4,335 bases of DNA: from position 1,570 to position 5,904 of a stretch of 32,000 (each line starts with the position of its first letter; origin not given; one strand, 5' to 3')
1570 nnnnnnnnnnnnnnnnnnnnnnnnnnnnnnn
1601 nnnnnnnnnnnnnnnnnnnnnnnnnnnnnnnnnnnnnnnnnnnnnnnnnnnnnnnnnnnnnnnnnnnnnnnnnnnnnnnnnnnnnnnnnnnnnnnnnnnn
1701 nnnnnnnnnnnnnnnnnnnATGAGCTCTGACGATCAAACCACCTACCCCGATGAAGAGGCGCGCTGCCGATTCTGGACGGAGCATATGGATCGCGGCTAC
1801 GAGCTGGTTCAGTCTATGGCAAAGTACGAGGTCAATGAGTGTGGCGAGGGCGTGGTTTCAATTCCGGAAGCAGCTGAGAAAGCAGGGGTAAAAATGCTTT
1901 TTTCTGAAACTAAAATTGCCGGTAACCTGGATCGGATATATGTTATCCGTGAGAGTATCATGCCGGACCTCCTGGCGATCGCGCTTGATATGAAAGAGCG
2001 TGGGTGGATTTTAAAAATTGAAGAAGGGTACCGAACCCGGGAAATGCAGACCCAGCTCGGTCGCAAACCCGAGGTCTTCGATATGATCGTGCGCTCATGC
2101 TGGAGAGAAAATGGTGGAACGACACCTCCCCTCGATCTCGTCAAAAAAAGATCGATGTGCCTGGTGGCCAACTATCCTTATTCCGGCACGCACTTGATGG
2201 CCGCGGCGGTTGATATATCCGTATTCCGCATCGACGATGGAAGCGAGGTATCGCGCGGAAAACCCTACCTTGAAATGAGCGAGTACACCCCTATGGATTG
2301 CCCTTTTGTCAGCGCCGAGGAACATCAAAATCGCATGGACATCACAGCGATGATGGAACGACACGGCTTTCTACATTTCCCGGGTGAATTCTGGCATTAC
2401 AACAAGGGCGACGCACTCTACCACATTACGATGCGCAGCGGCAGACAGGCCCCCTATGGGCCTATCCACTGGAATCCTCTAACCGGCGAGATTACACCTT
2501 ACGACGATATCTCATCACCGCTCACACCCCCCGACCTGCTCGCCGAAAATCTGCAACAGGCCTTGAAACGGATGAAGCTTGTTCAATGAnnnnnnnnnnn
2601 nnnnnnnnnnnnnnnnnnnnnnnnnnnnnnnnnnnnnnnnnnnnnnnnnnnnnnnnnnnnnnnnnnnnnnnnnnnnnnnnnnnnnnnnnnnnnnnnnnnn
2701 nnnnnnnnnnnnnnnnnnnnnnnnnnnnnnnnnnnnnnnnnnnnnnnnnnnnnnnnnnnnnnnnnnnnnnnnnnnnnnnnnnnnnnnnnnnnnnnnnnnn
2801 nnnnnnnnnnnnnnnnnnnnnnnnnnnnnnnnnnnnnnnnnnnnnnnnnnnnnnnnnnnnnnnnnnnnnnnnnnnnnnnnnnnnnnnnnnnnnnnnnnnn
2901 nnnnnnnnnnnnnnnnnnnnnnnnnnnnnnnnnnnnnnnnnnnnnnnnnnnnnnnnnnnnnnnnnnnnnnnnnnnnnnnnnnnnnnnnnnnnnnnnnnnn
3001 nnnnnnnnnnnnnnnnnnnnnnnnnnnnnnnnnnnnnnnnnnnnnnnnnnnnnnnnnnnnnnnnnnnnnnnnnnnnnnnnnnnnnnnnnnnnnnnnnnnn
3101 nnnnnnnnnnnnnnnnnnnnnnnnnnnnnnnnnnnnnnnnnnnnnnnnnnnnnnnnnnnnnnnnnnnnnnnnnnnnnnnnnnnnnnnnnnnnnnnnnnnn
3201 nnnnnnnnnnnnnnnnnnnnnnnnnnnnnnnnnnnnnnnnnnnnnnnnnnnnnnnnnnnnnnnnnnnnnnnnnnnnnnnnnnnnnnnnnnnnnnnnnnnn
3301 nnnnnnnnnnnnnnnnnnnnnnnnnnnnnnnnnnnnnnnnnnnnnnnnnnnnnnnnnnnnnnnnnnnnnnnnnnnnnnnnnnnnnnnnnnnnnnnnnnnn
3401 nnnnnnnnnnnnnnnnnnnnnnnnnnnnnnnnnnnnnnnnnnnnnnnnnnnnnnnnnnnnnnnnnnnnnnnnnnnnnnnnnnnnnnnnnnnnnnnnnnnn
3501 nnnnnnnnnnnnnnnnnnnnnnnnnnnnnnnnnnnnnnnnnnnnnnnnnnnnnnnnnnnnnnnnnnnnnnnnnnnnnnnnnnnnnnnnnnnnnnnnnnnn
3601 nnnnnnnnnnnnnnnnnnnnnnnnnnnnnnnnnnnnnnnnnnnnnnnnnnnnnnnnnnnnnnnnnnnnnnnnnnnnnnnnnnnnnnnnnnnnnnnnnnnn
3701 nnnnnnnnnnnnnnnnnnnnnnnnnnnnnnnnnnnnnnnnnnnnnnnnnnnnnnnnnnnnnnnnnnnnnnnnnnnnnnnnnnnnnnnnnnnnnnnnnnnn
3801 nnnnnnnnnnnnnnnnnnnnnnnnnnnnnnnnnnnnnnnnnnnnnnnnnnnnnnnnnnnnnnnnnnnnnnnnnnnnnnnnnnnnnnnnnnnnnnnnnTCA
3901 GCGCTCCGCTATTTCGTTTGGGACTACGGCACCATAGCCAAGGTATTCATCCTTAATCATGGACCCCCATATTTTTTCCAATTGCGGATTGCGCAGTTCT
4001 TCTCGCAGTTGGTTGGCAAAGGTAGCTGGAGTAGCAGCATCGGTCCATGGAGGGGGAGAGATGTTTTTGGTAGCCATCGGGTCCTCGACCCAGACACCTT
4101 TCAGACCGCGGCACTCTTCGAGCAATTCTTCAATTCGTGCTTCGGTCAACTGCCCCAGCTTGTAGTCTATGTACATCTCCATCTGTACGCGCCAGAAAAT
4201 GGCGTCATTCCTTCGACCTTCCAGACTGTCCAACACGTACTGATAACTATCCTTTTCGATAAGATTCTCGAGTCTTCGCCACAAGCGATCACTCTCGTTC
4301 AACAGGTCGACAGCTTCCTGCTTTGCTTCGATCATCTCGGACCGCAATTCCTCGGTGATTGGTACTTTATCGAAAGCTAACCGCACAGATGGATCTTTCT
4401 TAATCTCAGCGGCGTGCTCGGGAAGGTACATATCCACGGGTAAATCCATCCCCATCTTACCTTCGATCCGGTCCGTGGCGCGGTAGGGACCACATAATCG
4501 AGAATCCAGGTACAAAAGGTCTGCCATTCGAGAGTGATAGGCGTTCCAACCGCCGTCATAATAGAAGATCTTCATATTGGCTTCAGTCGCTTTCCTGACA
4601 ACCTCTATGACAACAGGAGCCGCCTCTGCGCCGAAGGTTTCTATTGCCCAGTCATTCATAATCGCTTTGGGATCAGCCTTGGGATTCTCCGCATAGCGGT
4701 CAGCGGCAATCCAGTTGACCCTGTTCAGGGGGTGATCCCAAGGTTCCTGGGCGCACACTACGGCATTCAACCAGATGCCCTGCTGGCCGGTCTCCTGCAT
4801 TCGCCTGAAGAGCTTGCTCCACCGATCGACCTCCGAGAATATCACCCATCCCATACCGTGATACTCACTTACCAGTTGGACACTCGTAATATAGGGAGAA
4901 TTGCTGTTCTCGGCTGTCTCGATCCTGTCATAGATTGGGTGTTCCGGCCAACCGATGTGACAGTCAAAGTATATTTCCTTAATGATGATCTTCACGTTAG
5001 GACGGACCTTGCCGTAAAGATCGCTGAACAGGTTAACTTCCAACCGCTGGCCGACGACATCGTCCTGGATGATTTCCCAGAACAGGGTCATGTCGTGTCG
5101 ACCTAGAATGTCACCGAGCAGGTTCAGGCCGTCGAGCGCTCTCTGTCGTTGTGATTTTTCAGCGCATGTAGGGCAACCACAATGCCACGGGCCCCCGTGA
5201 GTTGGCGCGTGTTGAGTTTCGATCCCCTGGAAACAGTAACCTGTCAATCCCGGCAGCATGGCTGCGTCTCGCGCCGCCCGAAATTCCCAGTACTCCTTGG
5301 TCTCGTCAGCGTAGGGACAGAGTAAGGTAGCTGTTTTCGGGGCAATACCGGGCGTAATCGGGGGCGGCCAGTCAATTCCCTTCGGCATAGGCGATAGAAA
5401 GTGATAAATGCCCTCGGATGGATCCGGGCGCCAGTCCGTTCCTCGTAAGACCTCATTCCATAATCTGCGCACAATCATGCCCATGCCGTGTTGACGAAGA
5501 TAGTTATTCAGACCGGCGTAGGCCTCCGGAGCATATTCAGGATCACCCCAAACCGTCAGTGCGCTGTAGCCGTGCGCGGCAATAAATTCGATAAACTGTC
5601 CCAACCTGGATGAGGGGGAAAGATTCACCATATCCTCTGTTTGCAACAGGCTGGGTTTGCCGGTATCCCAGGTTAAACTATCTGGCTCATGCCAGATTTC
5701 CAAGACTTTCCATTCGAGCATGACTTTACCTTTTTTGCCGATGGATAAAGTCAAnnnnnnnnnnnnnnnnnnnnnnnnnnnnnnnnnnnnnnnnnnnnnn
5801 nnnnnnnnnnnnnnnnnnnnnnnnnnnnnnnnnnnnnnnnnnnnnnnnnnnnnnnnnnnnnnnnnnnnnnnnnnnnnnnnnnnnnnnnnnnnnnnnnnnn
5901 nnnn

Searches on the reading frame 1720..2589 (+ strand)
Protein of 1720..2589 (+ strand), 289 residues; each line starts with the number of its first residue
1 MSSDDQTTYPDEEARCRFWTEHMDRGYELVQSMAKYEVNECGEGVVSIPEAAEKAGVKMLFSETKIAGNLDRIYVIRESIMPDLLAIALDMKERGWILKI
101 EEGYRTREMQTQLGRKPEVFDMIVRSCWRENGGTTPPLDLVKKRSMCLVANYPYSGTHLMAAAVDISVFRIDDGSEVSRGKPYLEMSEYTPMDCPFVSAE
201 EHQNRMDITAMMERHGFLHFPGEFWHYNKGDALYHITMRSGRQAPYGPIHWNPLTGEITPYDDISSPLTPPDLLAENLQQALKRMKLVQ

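Call 8: search_protein_families(library=pfam, proteins=[window:1720-2589:+])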
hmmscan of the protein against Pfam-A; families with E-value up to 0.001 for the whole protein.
window:1720-2589:+ (289 aa): 1 family
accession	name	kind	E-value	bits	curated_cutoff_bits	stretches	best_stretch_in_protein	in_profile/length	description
PF01427.22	Peptidase_M15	-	4.3e-13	49.9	27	1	155-235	109-190/199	D-ala-D-ala dipeptidase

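Call 40: find_encoding_contigs(protein=window:1720-2589:+, flank=10000, max_places=4)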
Protein window:1720-2589:+ (289 aa): 2 contigs read that carry it; 1 place shown.
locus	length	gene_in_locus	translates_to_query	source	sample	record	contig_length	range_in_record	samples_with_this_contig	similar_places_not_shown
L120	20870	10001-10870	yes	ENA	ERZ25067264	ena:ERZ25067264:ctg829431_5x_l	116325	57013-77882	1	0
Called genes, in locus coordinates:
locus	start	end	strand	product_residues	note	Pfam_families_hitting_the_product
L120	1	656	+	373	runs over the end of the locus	PF02746:MR_MLE_N, PF13378:MR_MLE_C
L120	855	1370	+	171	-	-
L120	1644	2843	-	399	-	-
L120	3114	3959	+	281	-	PF04909:Amidohydro_2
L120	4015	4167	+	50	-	PF04909:Amidohydro_2 (weak)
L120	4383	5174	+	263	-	PF01557:FAA_hydrolase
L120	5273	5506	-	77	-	-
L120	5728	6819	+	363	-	PF00487:FA_desaturase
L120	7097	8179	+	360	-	PF00487:FA_desaturase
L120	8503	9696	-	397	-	-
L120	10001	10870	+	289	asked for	PF01427:Peptidase_M15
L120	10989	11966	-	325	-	-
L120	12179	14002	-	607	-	PF07477:Glyco_hydro_67C (faint)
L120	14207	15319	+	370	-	-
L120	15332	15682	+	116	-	-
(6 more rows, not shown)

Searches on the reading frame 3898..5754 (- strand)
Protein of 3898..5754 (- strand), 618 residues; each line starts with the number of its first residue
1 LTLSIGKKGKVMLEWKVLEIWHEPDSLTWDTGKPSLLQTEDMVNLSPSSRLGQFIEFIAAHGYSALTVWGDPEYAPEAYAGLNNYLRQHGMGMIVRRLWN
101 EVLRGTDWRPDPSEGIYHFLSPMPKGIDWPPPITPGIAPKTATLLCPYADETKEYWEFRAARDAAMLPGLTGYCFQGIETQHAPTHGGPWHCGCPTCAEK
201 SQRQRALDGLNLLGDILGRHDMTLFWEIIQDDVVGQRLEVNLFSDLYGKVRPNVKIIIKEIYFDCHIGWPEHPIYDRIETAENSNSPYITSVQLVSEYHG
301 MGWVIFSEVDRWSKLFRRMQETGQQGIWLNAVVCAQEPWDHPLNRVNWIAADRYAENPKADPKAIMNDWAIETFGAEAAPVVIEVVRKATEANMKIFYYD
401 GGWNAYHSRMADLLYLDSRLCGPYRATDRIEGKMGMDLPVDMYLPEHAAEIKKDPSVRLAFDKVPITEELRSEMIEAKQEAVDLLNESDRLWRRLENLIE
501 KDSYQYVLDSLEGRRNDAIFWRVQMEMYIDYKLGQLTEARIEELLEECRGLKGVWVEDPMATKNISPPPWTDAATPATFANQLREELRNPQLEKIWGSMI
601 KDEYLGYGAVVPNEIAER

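Call 8: search_protein_families(library=pfam, proteins=[window:3898-5754:-])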
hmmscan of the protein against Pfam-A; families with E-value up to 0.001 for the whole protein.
window:3898-5754:- (618 aa): 2 families
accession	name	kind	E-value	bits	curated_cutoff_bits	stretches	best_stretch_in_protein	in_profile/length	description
PF07477.17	Glyco_hydro_67C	-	7.2e-10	39.2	27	1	470-532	151-213/223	Glycosyl hydrolase family 67 C-terminus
PF07488.18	Glyco_hydro_67M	-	0.00044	19.9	23.5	1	147-331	126-300/326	Glycosyl hydrolase family 67 middle domain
